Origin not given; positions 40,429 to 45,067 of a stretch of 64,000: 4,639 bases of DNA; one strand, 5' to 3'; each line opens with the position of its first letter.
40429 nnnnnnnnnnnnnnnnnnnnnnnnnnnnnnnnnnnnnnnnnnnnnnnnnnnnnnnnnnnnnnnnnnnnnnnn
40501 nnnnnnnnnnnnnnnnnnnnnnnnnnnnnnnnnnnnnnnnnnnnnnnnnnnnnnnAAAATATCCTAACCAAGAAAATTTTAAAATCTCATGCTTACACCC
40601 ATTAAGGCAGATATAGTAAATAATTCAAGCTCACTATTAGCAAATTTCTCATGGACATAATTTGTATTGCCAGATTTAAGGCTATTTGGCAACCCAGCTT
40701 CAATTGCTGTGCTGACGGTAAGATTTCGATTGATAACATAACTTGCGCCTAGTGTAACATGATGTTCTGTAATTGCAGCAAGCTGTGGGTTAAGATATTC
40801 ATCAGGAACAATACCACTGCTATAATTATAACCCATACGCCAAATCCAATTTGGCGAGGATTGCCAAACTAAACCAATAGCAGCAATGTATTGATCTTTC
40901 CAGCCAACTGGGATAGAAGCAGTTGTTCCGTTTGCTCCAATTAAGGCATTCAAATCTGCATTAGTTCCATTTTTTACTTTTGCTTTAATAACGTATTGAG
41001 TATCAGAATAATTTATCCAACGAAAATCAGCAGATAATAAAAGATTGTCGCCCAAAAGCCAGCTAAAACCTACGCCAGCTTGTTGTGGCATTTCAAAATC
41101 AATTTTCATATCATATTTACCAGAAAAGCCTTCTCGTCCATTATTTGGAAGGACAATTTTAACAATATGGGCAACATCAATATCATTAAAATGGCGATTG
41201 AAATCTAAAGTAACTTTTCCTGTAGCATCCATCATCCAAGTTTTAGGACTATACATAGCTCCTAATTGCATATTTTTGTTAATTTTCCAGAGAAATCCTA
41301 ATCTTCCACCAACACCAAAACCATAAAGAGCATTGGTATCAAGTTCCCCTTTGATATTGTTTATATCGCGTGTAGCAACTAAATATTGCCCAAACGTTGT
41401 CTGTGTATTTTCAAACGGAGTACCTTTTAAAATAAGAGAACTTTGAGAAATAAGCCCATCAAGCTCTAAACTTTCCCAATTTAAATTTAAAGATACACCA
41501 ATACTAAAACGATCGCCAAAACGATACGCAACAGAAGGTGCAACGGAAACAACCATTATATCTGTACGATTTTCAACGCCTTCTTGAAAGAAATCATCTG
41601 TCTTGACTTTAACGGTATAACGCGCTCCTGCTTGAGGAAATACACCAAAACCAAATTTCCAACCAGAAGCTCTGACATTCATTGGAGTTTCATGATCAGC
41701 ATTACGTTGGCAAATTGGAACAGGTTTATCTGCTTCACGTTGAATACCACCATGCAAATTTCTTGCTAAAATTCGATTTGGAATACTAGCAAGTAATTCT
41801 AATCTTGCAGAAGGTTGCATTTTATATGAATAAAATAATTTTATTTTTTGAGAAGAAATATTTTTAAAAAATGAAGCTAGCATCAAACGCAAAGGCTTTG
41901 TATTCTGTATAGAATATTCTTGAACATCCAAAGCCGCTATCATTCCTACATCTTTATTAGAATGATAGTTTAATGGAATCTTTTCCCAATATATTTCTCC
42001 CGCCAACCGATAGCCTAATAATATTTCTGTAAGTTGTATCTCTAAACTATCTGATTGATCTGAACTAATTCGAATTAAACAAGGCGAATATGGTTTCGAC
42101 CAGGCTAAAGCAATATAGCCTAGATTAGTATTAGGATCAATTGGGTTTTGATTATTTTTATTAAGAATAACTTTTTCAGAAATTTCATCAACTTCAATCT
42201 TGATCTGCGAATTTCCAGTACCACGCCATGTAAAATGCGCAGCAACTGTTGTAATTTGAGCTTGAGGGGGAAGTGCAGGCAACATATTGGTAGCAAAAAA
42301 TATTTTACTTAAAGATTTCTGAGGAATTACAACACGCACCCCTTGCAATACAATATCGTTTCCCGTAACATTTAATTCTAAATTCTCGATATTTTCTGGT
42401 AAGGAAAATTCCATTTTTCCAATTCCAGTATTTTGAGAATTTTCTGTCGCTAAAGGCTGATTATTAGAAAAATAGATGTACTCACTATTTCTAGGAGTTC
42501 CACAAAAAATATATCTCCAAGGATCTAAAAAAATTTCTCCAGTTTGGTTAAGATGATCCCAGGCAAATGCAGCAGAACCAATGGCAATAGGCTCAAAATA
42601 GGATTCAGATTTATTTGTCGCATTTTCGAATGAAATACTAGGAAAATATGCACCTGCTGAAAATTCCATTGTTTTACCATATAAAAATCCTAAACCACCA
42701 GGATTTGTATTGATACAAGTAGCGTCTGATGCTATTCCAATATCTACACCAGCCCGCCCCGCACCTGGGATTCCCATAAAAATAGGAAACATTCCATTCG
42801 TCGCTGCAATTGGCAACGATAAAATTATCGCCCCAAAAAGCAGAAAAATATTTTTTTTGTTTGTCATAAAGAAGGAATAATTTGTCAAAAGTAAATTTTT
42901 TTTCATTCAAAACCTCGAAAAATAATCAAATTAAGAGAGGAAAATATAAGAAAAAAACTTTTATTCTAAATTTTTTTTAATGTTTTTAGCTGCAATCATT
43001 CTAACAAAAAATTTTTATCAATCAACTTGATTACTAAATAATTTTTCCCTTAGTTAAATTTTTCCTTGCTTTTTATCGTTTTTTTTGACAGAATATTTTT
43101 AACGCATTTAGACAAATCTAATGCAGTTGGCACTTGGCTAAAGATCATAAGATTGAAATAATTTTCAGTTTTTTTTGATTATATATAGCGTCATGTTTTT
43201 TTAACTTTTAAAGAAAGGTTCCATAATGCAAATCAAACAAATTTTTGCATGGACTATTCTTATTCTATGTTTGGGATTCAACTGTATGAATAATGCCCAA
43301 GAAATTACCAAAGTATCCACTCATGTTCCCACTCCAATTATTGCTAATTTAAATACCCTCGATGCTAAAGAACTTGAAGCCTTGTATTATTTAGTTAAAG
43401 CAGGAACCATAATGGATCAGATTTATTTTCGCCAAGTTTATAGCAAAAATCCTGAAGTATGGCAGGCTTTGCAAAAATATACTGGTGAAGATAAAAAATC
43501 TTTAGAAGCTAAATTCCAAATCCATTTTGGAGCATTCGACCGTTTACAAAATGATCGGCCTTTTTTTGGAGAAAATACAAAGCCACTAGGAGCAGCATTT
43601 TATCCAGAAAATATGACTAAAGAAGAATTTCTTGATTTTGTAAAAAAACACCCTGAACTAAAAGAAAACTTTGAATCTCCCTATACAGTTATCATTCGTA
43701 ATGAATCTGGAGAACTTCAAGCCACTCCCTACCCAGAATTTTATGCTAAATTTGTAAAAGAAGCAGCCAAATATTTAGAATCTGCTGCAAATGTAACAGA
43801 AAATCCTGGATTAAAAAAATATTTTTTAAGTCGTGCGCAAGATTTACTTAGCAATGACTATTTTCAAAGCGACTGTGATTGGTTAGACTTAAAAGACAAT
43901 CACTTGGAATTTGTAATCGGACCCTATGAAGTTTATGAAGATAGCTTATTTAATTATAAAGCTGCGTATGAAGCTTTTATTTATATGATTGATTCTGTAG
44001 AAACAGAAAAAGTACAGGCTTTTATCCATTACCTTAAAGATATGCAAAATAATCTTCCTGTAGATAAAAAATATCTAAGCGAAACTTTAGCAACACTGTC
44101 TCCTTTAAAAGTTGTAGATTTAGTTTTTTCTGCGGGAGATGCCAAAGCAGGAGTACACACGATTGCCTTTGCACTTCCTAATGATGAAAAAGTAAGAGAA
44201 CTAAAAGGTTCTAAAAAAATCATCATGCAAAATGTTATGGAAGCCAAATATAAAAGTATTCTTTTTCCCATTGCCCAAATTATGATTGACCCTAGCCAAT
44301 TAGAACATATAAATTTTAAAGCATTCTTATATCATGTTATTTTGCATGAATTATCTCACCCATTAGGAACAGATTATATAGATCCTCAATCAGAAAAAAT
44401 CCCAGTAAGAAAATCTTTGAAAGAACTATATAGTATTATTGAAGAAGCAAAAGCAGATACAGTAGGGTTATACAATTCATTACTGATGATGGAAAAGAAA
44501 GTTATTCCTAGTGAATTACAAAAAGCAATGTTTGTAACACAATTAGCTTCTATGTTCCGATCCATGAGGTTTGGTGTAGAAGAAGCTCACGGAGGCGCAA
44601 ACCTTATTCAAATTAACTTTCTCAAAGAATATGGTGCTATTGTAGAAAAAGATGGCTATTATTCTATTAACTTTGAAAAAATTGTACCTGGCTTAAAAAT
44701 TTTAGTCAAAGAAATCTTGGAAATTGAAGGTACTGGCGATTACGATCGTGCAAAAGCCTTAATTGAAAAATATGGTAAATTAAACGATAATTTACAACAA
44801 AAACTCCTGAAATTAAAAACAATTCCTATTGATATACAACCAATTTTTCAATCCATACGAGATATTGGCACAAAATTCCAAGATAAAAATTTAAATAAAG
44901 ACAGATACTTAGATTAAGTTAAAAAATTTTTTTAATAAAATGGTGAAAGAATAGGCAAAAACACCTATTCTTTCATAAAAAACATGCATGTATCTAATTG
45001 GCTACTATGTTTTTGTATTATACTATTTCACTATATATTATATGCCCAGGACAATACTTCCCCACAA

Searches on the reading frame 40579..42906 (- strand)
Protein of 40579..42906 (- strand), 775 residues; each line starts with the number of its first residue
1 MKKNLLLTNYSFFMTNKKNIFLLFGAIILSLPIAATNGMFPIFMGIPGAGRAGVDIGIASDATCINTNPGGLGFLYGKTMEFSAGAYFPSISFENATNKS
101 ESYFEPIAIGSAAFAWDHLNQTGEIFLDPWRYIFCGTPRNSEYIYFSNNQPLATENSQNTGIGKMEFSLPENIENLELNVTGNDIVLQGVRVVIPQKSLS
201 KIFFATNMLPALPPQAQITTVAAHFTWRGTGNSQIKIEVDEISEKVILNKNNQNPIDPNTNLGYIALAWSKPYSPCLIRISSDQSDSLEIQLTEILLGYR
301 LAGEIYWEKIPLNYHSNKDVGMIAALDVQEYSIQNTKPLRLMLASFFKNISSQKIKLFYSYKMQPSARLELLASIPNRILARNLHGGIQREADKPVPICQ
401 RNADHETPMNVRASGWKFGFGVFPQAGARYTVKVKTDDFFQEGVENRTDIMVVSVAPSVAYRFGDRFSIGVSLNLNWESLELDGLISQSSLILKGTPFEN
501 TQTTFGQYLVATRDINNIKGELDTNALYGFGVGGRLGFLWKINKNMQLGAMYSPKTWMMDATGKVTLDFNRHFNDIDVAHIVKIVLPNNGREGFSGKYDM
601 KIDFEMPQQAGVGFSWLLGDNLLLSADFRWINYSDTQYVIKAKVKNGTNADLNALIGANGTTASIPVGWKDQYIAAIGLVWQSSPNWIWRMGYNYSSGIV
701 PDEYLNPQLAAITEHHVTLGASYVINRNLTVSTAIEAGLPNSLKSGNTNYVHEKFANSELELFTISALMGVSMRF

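Call 18: search_protein_families(library=pfam, proteins=[window:40579-42906:-], max_evalue=0.0001)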
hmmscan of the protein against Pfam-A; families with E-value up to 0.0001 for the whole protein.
window:40579-42906:- (775 aa): 1 family
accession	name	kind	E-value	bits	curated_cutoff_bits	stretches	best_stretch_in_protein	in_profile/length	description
PF03349.22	Toluene_X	-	7.7e-24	84.4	29.7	1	417-735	107-379/421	Outer membrane protein transport protein (OMPP1/FadL/TodX)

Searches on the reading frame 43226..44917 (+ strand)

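Call 19: search_protein_families(library=pfam, proteins=[window:43226-44917:+], max_evalue=0.0001)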
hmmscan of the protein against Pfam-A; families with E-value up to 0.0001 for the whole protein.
window:43226-44917:+ (563 aa): 1 family
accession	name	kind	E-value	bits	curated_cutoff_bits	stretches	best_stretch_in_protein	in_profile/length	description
PF03571.21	Peptidase_M49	-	7.5e-14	51.5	21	1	163-376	95-300/548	Peptidase family M49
